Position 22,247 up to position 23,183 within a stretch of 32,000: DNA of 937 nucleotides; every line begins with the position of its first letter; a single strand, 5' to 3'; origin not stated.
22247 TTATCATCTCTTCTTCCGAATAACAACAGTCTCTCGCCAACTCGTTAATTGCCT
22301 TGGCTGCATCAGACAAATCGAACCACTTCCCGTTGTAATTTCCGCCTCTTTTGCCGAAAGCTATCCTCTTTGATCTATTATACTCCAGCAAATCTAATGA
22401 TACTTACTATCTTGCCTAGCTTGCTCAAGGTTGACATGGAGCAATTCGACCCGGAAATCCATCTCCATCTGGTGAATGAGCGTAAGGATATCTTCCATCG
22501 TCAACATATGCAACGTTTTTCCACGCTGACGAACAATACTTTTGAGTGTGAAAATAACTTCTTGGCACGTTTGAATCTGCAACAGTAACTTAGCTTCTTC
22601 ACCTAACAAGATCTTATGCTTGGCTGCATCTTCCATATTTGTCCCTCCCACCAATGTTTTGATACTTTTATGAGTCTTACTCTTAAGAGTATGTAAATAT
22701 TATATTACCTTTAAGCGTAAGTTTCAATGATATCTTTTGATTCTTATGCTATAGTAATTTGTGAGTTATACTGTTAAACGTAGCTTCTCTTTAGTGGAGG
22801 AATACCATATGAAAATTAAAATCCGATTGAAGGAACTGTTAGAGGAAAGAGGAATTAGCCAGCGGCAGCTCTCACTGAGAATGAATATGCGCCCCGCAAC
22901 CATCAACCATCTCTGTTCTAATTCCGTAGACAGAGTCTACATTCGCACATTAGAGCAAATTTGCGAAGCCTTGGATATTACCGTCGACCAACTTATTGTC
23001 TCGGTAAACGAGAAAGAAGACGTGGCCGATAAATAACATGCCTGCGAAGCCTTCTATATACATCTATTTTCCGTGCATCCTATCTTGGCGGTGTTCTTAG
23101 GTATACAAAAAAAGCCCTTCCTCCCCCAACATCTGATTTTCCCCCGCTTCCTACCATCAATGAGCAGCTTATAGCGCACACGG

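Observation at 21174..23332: Low-GC islet: an XRE repressor divergent from a tightly coupled 80-aa + 237-aa operon with no recognisable domains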

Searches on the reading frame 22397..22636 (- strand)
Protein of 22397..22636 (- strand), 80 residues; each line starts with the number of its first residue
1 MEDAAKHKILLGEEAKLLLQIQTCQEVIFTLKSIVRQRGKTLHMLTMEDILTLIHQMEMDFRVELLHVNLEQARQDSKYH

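Call 4: search_protein_families(library=pfam, max_evalue=1, proteins=[window:22397-22636:-])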
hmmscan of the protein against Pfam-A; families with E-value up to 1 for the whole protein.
seq(80 aa): 0 families

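Call 5: search_protein_families(library=padloc, max_evalue=1, proteins=[window:22397-22636:-])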
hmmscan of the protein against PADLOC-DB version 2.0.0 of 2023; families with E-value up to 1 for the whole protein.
seq(80 aa): 0 families

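Call 6: search_protein_families(library=phrogs, max_evalue=1, proteins=[window:22397-22636:-])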
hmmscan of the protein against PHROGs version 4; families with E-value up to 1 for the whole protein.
seq(80 aa): 1 family
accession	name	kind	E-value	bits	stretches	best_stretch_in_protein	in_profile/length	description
phrog_11642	-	unknown function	0.18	12.8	1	12-42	29-59/76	-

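Call 7: search_protein_families(library=ncbifam, max_evalue=1, proteins=[window:22397-22636:-])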
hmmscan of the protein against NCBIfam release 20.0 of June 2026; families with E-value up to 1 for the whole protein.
seq(80 aa): 2 families
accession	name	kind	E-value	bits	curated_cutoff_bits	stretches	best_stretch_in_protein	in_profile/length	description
NF047481.1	lipo_LIC12587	subfamily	0.026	13.9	200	1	2-39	53-89/213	LIC12587 family lipoprotein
TIGR02314.1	ABC_MetN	equivalog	0.029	13.4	499.7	1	4-48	156-200/343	methionine ABC transporter ATP-binding protein MetN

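Call 9: find_homologous_proteins(query=window:22397-22636:-, max_evalue=0.01)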
Query seq(80 aa) (80 aa): 3 proteins with E <= 0.01 among 3 candidates.
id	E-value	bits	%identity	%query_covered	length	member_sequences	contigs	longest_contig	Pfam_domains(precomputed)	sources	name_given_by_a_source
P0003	2.0e-42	159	99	100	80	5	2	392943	-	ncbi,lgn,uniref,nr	ncbi:hypothetical protein [Paenibacillus elgii]|uniref:hypothetical protein n=1 Tax=Paenibacillus el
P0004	1.1e-40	154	96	100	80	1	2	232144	-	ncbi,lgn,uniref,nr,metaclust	ncbi:hypothetical protein [Paenibacillus tyrfis]|uniref:Uncharacterized protein n=1 Tax=Paenibacillu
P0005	4.9e-22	95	89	68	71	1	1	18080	-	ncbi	ncbi:hypothetical protein ACFCP7_26840 [Paenibacillus elgii]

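Call 13: find_encoding_contigs(protein=P0003, flank=6000, max_places=6)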
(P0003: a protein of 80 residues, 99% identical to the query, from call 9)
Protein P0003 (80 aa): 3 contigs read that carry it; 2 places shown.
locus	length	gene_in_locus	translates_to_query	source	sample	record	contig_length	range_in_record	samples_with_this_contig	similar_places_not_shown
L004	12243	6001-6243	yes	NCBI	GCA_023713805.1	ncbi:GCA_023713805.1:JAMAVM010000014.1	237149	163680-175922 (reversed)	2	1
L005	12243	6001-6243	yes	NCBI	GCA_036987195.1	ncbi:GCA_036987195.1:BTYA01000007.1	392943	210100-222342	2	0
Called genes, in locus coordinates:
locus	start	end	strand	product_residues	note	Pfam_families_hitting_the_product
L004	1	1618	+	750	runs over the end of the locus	PF13188:PAS_8 (faint), PF00989:PAS, PF13426:PAS_9, PF00990:GGDEF, PF00563:EAL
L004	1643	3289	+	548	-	PF02776:TPP_enzyme_N, PF00205:TPP_enzyme_M, PF02775:TPP_enzyme_C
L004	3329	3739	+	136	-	PF02627:CMD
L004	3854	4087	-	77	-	PF01206:TusA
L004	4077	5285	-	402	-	PF04143:Sulf_transp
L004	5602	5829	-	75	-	PF13744:HTH_37 (faint), PF12844:HTH_19, PF13560:HTH_31 (weak), PF01381:HTH_3, PF13443:HTH_26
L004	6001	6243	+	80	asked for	-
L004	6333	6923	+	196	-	PF22381:Staph_reg_Sar_Rot (weak), PF01047:MarR, PF12802:MarR_2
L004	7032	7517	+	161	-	-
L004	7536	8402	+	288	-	PF00106:adh_short (faint), PF01370:Epimerase (faint), PF05368:NmrA, PF13460:NAD_binding_10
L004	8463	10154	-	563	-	PF12729:4HB_MCP_1, PF10046:BLOC1_2 (faint), PF00672:HAMP, PF00015:MCPsignal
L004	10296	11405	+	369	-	PF12323:HTH_OrfB_IS605, PF01385:OrfB_IS605, PF07282:Cas12f1-like_TNB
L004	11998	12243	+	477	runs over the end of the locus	PF00890:FAD_binding_2 (faint), PF01134:GIDA (faint), PF01266:DAO (weak), PF03486:HI0933_like (faint), PF07992:Pyr_redox_2 (faint), PF13450:NAD_binding_8 (faint), PF21688:FAD-depend_C (weak)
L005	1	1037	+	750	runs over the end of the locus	PF00989:PAS, PF13188:PAS_8 (faint), PF13426:PAS_9, PF00990:GGDEF, PF00563:EAL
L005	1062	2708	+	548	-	PF02776:TPP_enzyme_N, PF00205:TPP_enzyme_M, PF02775:TPP_enzyme_C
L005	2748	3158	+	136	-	PF02627:CMD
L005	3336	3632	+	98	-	-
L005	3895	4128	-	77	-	PF01206:TusA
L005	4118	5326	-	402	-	PF04143:Sulf_transp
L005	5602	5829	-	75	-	PF12844:HTH_19 (weak), PF13560:HTH_31 (weak), PF01381:HTH_3, PF13443:HTH_26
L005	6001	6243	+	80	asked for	-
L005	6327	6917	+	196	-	PF22381:Staph_reg_Sar_Rot (weak), PF01047:MarR, PF12802:MarR_2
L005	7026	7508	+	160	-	-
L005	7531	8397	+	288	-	PF00106:adh_short (weak), PF01370:Epimerase (weak), PF05368:NmrA, PF13460:NAD_binding_10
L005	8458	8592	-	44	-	-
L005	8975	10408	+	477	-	PF00890:FAD_binding_2 (faint), PF01134:GIDA (faint), PF01266:DAO (weak), PF03486:HI0933_like (faint), PF05834:Lycopene_cycl (faint), PF07992:Pyr_redox_2 (faint), PF13450:NAD_binding_8 (faint), PF21688:FAD-depend_C (weak), +1 more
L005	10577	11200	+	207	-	PF03167:UDG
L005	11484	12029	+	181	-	PF11181:YflT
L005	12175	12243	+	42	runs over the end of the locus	-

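Call 14: find_encoding_contigs(protein=P0005, flank=6000, max_places=4)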
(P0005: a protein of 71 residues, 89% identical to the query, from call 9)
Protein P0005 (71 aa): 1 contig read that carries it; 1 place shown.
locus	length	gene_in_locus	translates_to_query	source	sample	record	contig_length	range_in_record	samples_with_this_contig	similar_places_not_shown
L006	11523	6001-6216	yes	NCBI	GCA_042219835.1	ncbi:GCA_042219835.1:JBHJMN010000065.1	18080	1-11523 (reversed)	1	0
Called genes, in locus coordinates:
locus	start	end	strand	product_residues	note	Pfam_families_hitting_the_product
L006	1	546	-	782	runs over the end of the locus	PF13245:AAA_19 (faint), PF00580:UvrD-helicase, PF13361:UvrD_C (faint), PF13538:UvrD_C_2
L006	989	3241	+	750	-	PF13188:PAS_8 (faint), PF00989:PAS, PF08448:PAS_4 (weak), PF13426:PAS_9, PF00990:GGDEF, PF00563:EAL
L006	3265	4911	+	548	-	PF02776:TPP_enzyme_N, PF00205:TPP_enzyme_M, PF02775:TPP_enzyme_C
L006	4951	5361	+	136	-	PF02627:CMD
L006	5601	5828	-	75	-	PF13744:HTH_37 (faint), PF12844:HTH_19, PF13560:HTH_31 (weak), PF01381:HTH_3, PF13443:HTH_26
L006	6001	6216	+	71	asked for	-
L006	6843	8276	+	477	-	PF00890:FAD_binding_2 (faint), PF01134:GIDA (faint), PF01266:DAO (weak), PF03486:HI0933_like (weak), PF05834:Lycopene_cycl (faint), PF07992:Pyr_redox_2 (faint), PF13450:NAD_binding_8 (weak), PF21688:FAD-depend_C (weak), +1 more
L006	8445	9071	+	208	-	PF03167:UDG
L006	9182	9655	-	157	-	-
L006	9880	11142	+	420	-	PF02812:ELFV_dehydrog_N, PF00208:ELFV_dehydrog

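Call 47: predict_structure(alignment_id=A3)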
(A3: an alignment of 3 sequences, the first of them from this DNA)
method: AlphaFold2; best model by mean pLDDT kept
length: 80 residues; sequences in the alignment: 3
mean_pLDDT: 73.7   pTM: 0.43
mean pLDDT of the five models: 73.7, 73.1, 72.4, 70.6, 66.1
residues with pLDDT >= 90: 2; 70-90: 61; 50-70: 15; < 50: 2
segments of 3 or more residues with pLDDT < 50: none
pLDDT, mean of each block of 10 residues (from residue 1): 54 72 75 75 72 77 84 80
secondary structure, 60 per line:
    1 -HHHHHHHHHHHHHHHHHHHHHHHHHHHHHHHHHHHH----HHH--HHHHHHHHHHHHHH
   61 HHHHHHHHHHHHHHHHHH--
elements in order: H2-37 H47-78

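Call 58: fold_search(model_id=the predicted structure, library=pdb)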
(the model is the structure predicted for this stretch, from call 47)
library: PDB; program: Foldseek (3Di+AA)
matches with E <= 10: 52; with E <= 0.001: 0
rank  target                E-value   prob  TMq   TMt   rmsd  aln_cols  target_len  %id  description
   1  2ypb_B                2.5e+00  0.25  0.48  0.51   8.3        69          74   16  Structure of the SCL:E47 complex bound to DNA (released 2013-07-31)
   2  8rxa_A                2.9e+00  0.18  0.34  0.28   5.2        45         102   13  ACDC domain of AP2-O5 from Plasmodium falciparum (released 2024-03-06)
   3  6ig5_A                3.8e+00  0.25  0.35  0.07   1.6        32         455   22  Crystal structure of argininosuccinate lyase from Mycobacterium tuberculosis (released 2019-02-06)
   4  6hqa_E                4.8e+00  0.13  0.44  0.12  20.6        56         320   14  Molecular structure of promoter-bound yeast TFIID (released 2018-11-21)
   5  6rw4_G                5.2e+00  0.14  0.31  0.09   2.8        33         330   21  Structure of human mitochondrial 28S ribosome in complex with mitochondrial IF3 (released 2020-06-03)
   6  3cra_B                6.0e+00  0.33  0.55  0.21   1.1        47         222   17  Crystal Structure of Escherichia coli MazG, the Regulator of Nutritional Stress Response (released 2008-04-22)
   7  1i0a_B                6.0e+00  0.21  0.38  0.07   1.3        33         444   24  CRYSTAL STRUCTURE OF WILD TYPE TURKEY DELTA 1 CRYSTALLIN (EYE LENS PROTEIN) (released 2001-04-21)
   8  9ggj_F                6.0e+00  0.18  0.36  0.07   1.6        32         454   19  Crystal structure of argininosuccinate lyase from Arabidopsis thaliana (AtASL) in complex with biological substrate an (released 2024-10-23)
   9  9g5b_G                6.0e+00  0.13  0.31  0.10   2.7        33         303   21  Assembly intermediate of human mitochondrial ribosome small subunit (State A) (released 2025-04-23)
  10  6y39_E                6.0e+00  0.11  0.37  0.34   9.1        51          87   16  HapE-P88L mutant CCAAT-binding complex from Aspergillus nidulans with cycA DNA (released 2020-05-27)
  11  9uwh_AG               6.5e+00  0.13  0.31  0.09   2.7        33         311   21  human mitoribosome trapped by retapamulin (released 2025-10-29)
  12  8rri_AG               6.5e+00  0.13  0.35  0.10   2.8        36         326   19  Human mitochondrial ribosome in complex with antibiotic tigecycline (released 2025-03-12)
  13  7qi6_AG               6.5e+00  0.13  0.34  0.10   2.9        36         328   19  Human mitochondrial ribosome in complex with mRNA, A/P- and P/E-tRNAs at 2.98 A resolution (released 2023-05-17)
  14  8csq_G                6.5e+00  0.12  0.31  0.10   2.8        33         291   21  Human mitochondrial small subunit assembly intermediate (State B) (released 2022-12-14)
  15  6zm5_AG               6.5e+00  0.12  0.31  0.09   2.8        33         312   21  Human mitochondrial ribosome in complex with OXA1L, mRNA, A/A tRNA, P/P tRNA and nascent polypeptide (released 2021-01-13)
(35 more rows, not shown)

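Call 63: search_dna_similar(query=window:22397-22636:-, collection=phages, mode=protein, max_evalue=0.01)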
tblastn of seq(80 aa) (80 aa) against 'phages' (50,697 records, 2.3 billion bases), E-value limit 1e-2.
No match.

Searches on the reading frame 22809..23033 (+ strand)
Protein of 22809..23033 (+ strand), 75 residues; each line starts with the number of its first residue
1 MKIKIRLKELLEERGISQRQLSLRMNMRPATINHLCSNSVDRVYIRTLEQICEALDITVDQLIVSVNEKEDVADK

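Call 4: search_protein_families(library=pfam, max_evalue=1, proteins=[window:22809-23033:+])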
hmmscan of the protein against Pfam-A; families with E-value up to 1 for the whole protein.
seq(75 aa): 11 families
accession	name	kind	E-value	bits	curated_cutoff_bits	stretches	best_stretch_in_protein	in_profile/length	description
PF13443.12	HTH_26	-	1.6e-14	54.3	22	1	6-64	1-59/63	Cro/C1-type HTH DNA-binding domain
PF01381.28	HTH_3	-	9.6e-10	38.8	23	1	7-62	1-55/55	Helix-turn-helix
PF12844.13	HTH_19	-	6.2e-08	32.9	30.2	1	6-63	3-59/64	Helix-turn-helix domain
PF13560.12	HTH_31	-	7.7e-06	26.6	27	1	6-61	5-60/64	Helix-turn-helix domain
PF13744.12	HTH_37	-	6.6e-05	23.1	27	1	7-60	23-76/80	Helix-turn-helix domain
PF13412.12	HTH_24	-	0.0022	18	21.9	1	7-34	9-36/48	Winged helix-turn-helix DNA-binding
PF13467.12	RHH_4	-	0.031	14.7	25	1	37-70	14-47/67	Ribbon-helix-helix domain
PF15120.11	SPACA9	-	0.035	14.3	25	1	19-63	39-83/164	Sperm acrosome-associated protein 9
PF06311.17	NumbF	-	0.093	13.6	27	1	18-53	33-68/94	NUMB domain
PF13413.12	HTH_25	-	0.12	12.6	24.6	1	12-41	7-36/62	Helix-turn-helix domain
PF10723.15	RepB-RCR_reg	-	0.19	12.1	21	0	46-71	52-77/81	Replication regulatory protein RepB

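Call 5: search_protein_families(library=padloc, max_evalue=1, proteins=[window:22809-23033:+])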
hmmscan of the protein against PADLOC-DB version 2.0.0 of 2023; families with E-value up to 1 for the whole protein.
seq(75 aa): 8 families
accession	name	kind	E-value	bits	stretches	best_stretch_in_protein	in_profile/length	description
PDLC04760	PDC-M64C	-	1e-06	27.1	1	1-59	25-82/93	-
PDLC02926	HTH_VI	-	1.3e-06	26.6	1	6-71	5-69/92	-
PDLC04142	capH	-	3.5e-05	22.8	1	2-70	6-73/103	capH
PDLC04775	PDC-M69A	-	0.00011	20.7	1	6-69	11-73/113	-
PDLC04762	PDC-M64C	-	0.00083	17.4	1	2-63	27-87/97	-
PDLC03668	Control_protein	-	0.0093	14.5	1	3-58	9-63/79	control protein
PDLC04758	PDC-M64B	-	0.0096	14.4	1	3-59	31-86/123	-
PDLC03951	RmrA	-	0.018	12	1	6-70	12-75/400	-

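Call 6: search_protein_families(library=phrogs, max_evalue=1, proteins=[window:22809-23033:+])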
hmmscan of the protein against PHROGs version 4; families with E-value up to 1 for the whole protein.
seq(75 aa): 23 families
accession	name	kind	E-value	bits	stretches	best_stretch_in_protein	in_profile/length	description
phrog_8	-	transcription regulation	9.1e-11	42.8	1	1-71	75-144/346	transcriptional regulator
phrog_3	-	transcription regulation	7.4e-10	40.2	1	1-69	87-154/430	transcriptional repressor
phrog_4583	-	transcription regulation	6e-08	33.6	1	7-73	15-80/81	transcriptional repressor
phrog_4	-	transcription regulation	1.8e-07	31.5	1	2-71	132-200/400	transcriptional repressor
phrog_1373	-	transcription regulation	5.5e-07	30.7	1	6-69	67-129/166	transcriptional regulator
phrog_2967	-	transcription regulation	2e-06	28.5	1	2-70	10-77/225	transcriptional regulator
phrog_2339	-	DNA, RNA and nucleotide metabolism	2.1e-06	28.6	1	3-60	26-83/98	HTH DNA binding protein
phrog_296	-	integration and excision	0.0001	22.2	1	1-41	226-266/626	DNA transposition protein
phrog_4779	-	transcription regulation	0.00015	23.3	1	3-39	3-39/98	transcriptional regulator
phrog_5823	-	transcription regulation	0.00019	21.7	1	2-71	6-75/404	transcriptional regulator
phrog_2328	-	transcription regulation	0.0015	19.3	1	3-66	16-78/128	transcriptional repressor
phrog_18342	-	transcription regulation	0.0022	19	1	3-63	19-80/123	transcriptional repressor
phrog_2439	-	transcription regulation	0.0022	18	1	6-66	11-70/367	transcriptional regulator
phrog_7241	-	transcription regulation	0.0032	18.5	1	10-63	69-121/122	transcriptional regulator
phrog_2738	-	unknown function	0.015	16.1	1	27-67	8-48/58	-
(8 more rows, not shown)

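Call 7: search_protein_families(library=ncbifam, max_evalue=1, proteins=[window:22809-23033:+])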
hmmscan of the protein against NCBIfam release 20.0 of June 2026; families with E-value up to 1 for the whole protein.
seq(75 aa): 8 families
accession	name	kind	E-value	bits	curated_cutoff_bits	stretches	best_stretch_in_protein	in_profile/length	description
NF041951.1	phage_RstR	subfamily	0.00022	21.4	80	1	1-71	1-70/108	RstR family transcriptional repressor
TIGR02612.1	mob_myst_A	hypoth_equivalog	0.00037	20.4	122.6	1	10-59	33-83/150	mobile mystery protein A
NF006015.0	PRK08154.1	subfamily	0.0036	16.5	204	1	5-69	33-96/314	anaerobic benzoate catabolism transcriptional regulator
NF010465.0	PRK13890.1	equivalog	0.011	15.8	96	1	9-66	12-68/121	conjugal transfer protein TrbA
TIGR02607.1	antidote_HigA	equivalog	0.011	15.5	47.7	1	7-38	12-43/81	HigA family addiction module antitoxin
NF047948.1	male_kill_WMK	equivalog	0.031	13.7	300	1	5-71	165-230/300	WO male-killing family protein Wmk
NF007271.0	PRK09726.1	equivalog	0.086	12.8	79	1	7-60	17-69/88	type II toxin-antitoxin system antitoxin HipB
NF038139.1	Reg_Aceta_RamB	equivalog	0.086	11.5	700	1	5-58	5-57/465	acetate metabolism transcriptional regulator RamB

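Call 78: search_dna_similar(query=window:22809-23033:+, collection=phages, mode=protein, max_evalue=0.00001, max_rows=12)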
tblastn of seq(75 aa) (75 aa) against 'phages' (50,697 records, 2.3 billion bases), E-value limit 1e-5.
Records with a match: 5; places in all: 5; records where one place covers at least 80% of the query: 5.
Best place of each record, by identity: <60% 5.
By first word of the organism name: Paenibacillus 5.
By host as written in the record: Paenibacillus larvae 5.
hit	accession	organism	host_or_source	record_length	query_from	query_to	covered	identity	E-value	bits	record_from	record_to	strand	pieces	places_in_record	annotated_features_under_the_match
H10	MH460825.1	Paenibacillus phage Scottie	Paenibacillus larvae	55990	1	74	99%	33.8%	7e-8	52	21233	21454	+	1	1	helix-turn-helix domain Cro/C1 transcriptional regulator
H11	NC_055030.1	Paenibacillus phage Scottie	Paenibacillus larvae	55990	1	74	99%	33.8%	7e-8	52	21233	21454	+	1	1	helix-turn-helix transcriptional regulator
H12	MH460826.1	Paenibacillus phage Heath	Paenibacillus larvae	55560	1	63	84%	34.9%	2e-6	49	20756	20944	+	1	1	helix-turn-helix domain Cro/C1 transcriptional regulator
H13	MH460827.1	Paenibacillus phage Halcyone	Paenibacillus larvae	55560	1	63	84%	34.9%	2e-6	49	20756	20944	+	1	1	helix-turn-helix domain Cro/C1 transcriptional regulator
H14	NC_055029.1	Paenibacillus phage Halcyone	Paenibacillus larvae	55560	1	63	84%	34.9%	2e-6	49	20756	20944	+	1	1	transcriptional repressor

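Call 79: search_dna_similar(query=window:22809-23033:+, collection=plasmids, mode=protein, max_evalue=0.00001, max_rows=12)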
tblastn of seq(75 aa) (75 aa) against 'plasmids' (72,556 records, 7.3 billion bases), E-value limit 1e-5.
Records with a match: 2; places in all: 3; records where one place covers at least 80% of the query: 2.
Best place of each record, by identity: <60% 2.
By first word of the organism name: Subdoligranulum 1; Alicyclobacillus 1.
By predicted mobility (MOB-suite, as given by PLSDB): non-mobilizable 2.
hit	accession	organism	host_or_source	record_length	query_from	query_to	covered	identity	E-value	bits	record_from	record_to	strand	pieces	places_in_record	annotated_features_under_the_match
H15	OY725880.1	Subdoligranulum variabile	-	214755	3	66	85%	45.3%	9e-6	48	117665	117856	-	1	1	none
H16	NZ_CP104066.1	Alicyclobacillus dauci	cell culture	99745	1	64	85%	40.0%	2e-6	50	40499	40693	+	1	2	helix-turn-helix transcriptional regulator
